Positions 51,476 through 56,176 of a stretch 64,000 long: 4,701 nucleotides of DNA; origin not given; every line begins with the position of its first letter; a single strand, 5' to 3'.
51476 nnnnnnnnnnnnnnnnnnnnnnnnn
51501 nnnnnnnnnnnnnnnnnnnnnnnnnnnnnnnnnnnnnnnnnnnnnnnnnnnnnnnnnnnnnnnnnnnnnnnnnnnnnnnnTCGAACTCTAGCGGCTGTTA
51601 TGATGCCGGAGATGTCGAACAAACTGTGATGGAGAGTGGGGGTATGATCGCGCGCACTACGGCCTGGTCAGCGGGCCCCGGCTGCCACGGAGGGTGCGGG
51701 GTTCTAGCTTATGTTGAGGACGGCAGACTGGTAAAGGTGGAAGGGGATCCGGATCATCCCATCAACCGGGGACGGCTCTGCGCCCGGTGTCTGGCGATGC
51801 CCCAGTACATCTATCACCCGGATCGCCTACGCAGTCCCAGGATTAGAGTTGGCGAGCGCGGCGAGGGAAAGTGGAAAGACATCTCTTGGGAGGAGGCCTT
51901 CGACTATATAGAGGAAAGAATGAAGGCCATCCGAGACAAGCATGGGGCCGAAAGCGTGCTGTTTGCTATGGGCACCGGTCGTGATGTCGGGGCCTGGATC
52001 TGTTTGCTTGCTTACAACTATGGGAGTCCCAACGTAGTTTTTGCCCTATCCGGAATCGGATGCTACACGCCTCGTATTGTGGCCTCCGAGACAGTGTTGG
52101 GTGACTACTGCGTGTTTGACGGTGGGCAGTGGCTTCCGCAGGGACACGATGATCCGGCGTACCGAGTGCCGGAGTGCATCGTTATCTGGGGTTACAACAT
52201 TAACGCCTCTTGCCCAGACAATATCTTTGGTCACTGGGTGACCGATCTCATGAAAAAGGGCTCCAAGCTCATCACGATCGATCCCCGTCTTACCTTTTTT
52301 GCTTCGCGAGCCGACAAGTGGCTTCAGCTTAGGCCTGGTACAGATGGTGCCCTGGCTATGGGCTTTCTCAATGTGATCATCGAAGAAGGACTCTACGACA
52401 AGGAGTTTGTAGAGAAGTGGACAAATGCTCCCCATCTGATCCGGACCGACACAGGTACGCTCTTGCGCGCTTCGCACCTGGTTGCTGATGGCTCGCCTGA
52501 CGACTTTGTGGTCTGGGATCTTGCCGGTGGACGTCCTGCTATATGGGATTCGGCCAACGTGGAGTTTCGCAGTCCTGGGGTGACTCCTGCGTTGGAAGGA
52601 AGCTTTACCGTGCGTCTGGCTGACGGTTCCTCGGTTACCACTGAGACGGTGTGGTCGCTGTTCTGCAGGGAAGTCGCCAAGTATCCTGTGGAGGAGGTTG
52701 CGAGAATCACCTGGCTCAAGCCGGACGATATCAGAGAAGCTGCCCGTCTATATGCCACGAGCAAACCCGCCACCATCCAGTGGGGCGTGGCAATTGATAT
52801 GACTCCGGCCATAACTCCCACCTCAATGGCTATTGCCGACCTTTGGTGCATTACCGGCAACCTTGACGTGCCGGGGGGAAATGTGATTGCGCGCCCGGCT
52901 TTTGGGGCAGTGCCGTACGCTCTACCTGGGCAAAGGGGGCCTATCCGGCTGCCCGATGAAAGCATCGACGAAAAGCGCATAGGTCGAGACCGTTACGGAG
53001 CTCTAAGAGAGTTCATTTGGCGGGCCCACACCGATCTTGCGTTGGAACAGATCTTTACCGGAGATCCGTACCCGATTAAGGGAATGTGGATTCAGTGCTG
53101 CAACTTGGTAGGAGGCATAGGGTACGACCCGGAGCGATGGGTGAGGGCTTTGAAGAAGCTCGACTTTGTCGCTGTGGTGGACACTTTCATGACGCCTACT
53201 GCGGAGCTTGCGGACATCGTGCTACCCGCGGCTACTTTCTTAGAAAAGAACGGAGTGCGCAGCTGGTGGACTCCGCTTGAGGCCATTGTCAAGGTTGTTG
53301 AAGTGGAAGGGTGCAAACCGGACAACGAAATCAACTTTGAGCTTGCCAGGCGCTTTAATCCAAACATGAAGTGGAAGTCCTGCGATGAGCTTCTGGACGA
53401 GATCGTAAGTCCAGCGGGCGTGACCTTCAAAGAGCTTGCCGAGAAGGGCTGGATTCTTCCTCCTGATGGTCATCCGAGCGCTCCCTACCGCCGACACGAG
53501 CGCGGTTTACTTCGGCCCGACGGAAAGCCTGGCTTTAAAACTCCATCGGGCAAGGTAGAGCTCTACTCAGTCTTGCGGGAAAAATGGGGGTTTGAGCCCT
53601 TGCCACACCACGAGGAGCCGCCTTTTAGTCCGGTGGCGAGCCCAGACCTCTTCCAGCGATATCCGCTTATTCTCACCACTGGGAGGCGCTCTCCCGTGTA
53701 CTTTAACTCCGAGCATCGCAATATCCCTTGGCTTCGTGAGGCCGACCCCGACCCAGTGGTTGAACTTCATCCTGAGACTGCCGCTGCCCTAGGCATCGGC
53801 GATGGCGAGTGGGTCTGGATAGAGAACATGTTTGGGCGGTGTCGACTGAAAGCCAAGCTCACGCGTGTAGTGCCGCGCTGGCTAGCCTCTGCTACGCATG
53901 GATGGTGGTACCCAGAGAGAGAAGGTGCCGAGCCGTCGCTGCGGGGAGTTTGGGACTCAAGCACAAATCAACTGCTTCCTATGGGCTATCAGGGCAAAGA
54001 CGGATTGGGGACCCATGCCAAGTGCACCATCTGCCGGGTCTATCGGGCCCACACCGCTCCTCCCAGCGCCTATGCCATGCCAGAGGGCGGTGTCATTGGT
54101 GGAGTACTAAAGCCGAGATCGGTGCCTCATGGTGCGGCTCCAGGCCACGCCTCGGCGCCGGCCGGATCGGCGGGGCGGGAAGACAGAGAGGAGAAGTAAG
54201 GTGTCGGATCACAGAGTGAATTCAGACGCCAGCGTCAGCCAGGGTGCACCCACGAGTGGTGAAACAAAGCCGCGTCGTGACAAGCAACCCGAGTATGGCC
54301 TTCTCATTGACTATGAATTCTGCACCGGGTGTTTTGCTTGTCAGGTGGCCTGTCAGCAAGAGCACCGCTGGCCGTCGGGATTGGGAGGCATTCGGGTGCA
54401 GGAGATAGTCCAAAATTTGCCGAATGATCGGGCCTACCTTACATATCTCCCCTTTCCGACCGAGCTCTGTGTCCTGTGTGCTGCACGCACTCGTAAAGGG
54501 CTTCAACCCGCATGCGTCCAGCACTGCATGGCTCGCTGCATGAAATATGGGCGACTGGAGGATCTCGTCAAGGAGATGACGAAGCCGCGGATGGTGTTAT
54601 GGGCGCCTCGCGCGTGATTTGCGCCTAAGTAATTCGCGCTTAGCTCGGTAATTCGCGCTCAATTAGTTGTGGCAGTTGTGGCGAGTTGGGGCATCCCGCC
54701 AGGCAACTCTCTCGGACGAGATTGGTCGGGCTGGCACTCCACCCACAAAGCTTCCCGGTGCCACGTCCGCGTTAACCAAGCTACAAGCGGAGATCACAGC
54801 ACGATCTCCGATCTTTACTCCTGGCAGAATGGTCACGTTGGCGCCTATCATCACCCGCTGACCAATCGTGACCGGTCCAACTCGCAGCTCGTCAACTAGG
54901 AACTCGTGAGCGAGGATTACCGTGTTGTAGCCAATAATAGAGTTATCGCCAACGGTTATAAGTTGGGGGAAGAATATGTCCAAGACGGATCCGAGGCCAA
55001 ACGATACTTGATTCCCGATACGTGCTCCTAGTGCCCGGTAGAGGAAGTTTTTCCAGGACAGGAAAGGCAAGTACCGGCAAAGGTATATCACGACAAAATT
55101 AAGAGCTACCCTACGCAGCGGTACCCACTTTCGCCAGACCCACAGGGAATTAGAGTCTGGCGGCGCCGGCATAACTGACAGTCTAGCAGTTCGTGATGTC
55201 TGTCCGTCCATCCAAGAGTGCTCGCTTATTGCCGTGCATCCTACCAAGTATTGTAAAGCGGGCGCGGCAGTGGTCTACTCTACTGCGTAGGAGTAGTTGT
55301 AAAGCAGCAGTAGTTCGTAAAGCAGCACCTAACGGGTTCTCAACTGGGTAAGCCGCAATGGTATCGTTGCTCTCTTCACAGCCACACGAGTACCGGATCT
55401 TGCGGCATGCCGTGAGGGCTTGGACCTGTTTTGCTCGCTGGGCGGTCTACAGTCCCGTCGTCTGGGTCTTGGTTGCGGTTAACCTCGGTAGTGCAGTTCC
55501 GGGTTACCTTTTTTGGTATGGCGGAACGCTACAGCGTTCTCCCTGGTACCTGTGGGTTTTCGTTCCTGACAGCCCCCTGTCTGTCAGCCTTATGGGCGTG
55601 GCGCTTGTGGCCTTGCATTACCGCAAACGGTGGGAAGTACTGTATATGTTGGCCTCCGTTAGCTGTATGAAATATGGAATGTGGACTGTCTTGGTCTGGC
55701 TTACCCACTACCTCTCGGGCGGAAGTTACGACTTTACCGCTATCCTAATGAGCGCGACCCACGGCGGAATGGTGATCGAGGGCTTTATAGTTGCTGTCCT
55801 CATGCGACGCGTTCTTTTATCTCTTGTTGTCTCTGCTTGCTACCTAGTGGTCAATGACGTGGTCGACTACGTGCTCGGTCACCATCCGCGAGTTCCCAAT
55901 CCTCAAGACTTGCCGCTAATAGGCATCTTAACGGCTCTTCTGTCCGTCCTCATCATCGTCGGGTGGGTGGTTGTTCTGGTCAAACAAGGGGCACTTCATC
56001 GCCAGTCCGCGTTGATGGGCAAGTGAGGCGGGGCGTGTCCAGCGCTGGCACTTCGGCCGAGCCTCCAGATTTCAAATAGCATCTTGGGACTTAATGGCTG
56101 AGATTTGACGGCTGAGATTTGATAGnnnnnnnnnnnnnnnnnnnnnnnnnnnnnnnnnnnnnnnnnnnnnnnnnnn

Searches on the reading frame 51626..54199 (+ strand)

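Call 39: search_protein_families(library=pfam, proteins=[window:51626-54199:+])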
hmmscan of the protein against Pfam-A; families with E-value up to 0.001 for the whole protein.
window:51626-54199:+ (857 aa): 3 families
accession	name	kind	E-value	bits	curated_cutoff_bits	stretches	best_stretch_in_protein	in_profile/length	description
PF00384.28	Molybdopterin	-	3.7e-35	122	24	1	67-545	1-320/353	Molybdopterin oxidoreductase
PF01568.27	Molydop_binding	-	1.6e-21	76.8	26.8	1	681-766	1-83/110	Molydopterin dinucleotide binding domain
PF04879.21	Molybdop_Fe4S4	-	3.4e-16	59.4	22.7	1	13-64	4-55/55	Molybdopterin oxidoreductase Fe4S4 domain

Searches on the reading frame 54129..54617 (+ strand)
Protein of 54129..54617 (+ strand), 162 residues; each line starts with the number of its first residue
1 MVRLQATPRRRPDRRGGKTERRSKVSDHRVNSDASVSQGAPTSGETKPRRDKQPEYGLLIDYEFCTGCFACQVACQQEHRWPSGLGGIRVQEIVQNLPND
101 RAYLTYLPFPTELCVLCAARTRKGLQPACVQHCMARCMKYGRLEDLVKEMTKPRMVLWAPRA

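Call 98: search_protein_families(library=pfam, proteins=[window:54129-54617:+], max_evalue=0.01)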
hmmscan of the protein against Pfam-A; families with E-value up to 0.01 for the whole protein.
window:54129-54617:+ (162 aa): 3 families
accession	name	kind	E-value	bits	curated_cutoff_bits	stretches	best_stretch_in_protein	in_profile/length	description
PF13247.11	Fer4_11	-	1.1e-05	26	26.2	1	90-142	47-99/100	4Fe-4S dicluster domain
PF12797.12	Fer4_2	-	4.2e-05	23.7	24.5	1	58-75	3-20/22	4Fe-4S binding domain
PF13187.11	Fer4_9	-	0.00019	21.8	27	1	65-137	2-51/52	4Fe-4S dicluster domain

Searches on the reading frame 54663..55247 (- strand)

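Call 39: search_protein_families(library=pfam, proteins=[window:54663-55247:-])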
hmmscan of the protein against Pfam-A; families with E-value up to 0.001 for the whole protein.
window:54663-55247:- (194 aa): 3 families
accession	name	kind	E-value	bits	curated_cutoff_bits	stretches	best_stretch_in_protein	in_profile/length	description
PF00132.30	Hexapep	-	7e-13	48.1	27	1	126-159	2-35/36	Bacterial transferase hexapeptide (six repeats)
PF14602.12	Hexapep_2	-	1.7e-11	44.1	27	1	125-154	1-28/34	Hexapeptide repeat of succinyl-transferase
PF25084.1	LbH_EIF2B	-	0.00024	21.5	54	1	98-161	40-102/105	EIF2B subunit epsilon LbH domain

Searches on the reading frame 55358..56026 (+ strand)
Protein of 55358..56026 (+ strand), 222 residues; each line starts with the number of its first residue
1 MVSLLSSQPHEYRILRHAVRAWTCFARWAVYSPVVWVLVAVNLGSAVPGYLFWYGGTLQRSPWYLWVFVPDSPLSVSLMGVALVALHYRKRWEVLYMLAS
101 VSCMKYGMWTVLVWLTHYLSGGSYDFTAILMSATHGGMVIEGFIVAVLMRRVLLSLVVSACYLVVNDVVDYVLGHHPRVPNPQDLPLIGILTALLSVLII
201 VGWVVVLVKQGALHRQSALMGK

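Call 39: search_protein_families(library=pfam, proteins=[window:55358-56026:+])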
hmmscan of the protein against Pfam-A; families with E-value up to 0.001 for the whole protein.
window:55358-56026:+ (222 aa): 1 family
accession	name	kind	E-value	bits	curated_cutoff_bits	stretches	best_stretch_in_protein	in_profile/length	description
PF07187.16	DUF1405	-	1.6e-39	136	25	1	49-200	5-157/160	Protein of unknown function (DUF1405)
